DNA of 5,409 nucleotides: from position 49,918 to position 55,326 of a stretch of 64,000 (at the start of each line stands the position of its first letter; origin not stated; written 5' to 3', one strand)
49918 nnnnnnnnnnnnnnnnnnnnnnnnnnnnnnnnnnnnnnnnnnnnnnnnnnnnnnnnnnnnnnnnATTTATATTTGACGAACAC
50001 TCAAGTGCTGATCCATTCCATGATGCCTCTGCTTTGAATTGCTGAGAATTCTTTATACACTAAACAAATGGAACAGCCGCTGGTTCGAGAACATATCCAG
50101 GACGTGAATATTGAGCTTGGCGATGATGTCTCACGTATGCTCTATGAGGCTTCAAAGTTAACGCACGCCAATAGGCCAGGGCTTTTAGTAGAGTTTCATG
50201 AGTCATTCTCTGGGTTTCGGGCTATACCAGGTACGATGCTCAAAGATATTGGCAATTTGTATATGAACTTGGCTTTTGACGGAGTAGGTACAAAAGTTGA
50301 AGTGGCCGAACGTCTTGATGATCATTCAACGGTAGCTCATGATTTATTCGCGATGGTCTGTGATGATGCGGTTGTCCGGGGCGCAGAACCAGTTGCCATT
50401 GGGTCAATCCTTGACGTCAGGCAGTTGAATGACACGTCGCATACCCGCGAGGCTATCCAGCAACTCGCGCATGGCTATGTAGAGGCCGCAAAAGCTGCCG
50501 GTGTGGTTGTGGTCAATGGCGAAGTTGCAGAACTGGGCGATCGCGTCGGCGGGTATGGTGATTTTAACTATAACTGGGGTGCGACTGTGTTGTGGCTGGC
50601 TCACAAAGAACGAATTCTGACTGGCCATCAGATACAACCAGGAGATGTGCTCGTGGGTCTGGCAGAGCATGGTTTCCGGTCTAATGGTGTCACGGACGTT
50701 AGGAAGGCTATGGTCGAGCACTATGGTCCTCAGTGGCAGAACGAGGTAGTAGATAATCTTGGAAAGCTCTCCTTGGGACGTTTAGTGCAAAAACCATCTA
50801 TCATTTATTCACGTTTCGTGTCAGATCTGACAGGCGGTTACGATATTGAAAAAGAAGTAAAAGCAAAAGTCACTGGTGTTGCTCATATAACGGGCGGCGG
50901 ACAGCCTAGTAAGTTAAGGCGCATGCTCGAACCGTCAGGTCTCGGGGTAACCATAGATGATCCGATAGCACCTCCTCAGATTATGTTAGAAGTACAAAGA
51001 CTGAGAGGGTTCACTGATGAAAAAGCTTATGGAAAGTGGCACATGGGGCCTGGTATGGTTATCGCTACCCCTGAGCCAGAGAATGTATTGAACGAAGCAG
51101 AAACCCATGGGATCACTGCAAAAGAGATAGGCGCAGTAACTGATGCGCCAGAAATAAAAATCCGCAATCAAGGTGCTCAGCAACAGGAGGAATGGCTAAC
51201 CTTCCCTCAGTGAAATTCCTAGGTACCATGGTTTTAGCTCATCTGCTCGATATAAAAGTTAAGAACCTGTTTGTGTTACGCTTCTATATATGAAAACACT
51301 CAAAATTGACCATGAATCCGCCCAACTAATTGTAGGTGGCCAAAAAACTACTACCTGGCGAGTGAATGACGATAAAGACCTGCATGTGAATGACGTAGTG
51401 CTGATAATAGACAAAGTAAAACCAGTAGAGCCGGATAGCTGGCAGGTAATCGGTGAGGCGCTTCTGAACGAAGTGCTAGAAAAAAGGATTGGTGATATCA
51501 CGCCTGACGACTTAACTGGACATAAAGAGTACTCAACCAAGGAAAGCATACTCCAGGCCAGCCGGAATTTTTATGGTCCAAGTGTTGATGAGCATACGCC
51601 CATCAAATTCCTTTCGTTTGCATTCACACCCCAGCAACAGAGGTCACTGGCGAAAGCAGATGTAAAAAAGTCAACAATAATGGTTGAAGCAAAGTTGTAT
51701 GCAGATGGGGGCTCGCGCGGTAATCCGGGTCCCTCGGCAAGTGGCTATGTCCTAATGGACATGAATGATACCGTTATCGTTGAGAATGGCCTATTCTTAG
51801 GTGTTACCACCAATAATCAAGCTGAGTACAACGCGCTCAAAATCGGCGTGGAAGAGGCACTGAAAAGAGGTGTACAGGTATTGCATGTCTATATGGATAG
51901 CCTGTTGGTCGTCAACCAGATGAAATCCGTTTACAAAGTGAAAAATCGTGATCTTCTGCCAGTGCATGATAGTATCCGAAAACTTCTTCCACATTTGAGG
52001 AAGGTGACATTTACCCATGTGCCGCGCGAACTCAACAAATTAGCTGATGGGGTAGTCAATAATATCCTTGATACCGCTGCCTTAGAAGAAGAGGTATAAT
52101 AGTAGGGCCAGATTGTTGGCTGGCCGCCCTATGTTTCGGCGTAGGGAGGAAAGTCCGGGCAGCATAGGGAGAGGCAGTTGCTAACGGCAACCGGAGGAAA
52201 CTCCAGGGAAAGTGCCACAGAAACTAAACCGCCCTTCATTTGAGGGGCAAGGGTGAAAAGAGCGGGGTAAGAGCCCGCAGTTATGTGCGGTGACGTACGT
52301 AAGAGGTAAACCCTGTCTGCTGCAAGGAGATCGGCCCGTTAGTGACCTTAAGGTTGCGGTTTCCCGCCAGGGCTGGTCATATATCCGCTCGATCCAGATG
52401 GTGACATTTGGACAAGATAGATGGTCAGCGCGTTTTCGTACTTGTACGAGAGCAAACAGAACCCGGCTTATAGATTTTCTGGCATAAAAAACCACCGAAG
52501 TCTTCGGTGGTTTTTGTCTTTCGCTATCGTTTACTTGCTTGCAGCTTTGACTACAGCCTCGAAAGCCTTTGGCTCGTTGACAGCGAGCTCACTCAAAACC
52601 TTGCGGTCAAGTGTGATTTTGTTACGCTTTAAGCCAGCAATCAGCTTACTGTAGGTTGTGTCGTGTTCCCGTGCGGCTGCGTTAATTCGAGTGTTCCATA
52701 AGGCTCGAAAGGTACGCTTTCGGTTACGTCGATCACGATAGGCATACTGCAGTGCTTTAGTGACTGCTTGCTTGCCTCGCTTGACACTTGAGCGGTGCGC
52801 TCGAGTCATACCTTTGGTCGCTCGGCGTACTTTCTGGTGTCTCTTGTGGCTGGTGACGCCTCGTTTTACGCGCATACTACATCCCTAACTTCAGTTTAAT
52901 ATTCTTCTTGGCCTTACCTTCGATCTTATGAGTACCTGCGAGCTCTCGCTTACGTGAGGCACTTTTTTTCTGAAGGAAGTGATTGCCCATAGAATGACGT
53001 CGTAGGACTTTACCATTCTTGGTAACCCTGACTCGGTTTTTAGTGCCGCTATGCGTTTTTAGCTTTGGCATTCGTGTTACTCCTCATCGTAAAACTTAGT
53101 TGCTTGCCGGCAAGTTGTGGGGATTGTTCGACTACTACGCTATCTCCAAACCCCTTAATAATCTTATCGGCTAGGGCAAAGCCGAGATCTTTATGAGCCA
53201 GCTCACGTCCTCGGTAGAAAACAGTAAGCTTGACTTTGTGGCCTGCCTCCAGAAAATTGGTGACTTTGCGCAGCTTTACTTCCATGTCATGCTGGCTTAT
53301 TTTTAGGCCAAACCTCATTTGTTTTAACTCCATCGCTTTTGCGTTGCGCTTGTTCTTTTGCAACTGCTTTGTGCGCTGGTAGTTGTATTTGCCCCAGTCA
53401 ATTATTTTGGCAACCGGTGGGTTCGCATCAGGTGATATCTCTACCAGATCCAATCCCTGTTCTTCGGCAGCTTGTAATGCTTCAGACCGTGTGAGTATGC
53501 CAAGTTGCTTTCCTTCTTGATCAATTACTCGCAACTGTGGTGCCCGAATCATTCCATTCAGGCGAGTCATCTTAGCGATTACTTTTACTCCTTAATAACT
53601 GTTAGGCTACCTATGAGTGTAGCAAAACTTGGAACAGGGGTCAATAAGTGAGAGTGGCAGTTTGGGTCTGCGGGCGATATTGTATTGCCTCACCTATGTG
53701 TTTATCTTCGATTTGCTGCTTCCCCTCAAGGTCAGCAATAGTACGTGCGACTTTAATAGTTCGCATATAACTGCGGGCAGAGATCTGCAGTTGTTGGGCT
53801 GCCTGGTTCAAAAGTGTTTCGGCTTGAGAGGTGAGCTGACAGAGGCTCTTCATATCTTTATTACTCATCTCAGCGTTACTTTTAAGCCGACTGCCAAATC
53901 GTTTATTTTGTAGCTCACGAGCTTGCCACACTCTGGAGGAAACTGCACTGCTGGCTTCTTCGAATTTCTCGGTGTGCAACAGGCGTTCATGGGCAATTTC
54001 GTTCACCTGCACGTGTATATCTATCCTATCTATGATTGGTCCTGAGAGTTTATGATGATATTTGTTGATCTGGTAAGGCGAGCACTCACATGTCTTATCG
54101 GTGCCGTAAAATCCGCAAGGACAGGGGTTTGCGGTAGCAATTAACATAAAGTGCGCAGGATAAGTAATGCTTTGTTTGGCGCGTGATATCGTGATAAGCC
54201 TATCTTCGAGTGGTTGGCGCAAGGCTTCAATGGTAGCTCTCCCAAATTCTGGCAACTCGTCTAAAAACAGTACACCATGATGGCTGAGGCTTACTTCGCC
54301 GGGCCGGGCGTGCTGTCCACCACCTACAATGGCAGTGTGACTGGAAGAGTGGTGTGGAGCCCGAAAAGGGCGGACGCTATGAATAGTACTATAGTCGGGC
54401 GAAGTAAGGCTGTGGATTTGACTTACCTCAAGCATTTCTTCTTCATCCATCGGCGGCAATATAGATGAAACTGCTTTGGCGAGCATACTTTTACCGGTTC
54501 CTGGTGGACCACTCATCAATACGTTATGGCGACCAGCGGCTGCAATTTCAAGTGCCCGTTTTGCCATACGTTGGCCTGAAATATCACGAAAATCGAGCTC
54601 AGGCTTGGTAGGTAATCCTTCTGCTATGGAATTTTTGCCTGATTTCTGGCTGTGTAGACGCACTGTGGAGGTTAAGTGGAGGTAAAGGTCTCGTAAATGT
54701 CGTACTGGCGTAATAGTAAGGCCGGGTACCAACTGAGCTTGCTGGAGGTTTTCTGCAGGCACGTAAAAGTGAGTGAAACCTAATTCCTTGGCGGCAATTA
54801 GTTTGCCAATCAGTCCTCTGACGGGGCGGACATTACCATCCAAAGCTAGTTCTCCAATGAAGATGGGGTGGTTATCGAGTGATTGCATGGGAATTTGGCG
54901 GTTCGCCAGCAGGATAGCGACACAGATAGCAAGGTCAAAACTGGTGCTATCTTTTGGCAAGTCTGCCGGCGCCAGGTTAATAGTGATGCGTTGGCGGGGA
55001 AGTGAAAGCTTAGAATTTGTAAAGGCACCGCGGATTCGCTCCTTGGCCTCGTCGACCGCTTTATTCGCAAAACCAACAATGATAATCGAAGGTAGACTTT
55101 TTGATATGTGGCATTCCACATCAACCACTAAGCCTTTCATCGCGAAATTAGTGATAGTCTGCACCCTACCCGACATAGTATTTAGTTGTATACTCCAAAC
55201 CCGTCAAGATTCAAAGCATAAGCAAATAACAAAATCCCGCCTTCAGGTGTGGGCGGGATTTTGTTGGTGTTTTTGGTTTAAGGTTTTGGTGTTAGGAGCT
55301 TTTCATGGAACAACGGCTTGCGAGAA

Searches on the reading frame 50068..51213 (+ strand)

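Call 89: search_protein_families(library=pfam, proteins=[window:50068-51213:+], max_evalue=0.00001)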
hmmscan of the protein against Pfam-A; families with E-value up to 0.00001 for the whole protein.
window:50068-51213:+ (381 aa): 2 families
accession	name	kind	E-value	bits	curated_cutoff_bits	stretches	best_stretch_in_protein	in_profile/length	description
PF02769.27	AIRS_C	-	3.9e-16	60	23.1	1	190-365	1-153/156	AIR synthase related protein, C-terminal domain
PF00586.29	AIRS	-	1.1e-11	45.5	24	1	66-159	15-97/112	AIR synthase related protein, N-terminal domain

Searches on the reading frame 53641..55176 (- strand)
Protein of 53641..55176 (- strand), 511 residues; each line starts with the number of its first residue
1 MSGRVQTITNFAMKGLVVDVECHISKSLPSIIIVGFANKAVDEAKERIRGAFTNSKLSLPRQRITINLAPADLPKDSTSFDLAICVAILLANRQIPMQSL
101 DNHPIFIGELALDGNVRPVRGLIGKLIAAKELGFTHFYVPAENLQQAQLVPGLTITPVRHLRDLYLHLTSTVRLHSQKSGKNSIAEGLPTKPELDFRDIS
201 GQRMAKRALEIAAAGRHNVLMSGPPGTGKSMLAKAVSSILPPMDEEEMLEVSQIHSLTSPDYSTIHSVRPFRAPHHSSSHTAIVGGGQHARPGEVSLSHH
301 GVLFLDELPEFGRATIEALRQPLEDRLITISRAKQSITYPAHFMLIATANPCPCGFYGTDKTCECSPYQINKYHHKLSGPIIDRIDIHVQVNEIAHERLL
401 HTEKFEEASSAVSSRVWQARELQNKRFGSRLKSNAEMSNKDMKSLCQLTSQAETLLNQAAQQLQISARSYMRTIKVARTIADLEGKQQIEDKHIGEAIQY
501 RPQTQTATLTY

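Call 89: search_protein_families(library=pfam, proteins=[window:53641-55176:-], max_evalue=0.00001)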
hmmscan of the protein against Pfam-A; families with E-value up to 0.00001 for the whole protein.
window:53641-55176:- (511 aa): 8 families
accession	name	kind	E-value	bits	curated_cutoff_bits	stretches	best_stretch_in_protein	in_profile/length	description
PF01078.27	Mg_chelatase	-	5e-91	304.1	20.3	1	195-397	1-205/207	Magnesium chelatase, subunit ChlI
PF13541.12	ChlI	-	3.9e-37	127.3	27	1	20-143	1-121/121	Subunit ChlI of Mg-chelatase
PF13335.12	Mg_chelatase_C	-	2.7e-30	105.2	26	1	407-501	2-94/94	Magnesium chelatase, subunit ChlI C-terminal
PF07728.20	AAA_5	-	5.3e-11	43.1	22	1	218-353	1-125/139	AAA domain (dynein-related subfamily)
PF00493.29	MCM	-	2e-09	37.4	23.3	0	291-393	113-206/224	MCM P-loop domain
PF05362.19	Lon_C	-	7.1e-08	32.7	21.1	1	59-152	91-181/205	Lon protease (S16) C-terminal proteolytic domain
PF00004.35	AAA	-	2e-07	32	21.2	1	219-350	1-109/131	ATPase family associated with various cellular activities (AAA)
PF00158.32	Sigma54_activat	-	1.6e-06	28.3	20.2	0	207-238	13-44/168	Sigma-54 interaction domain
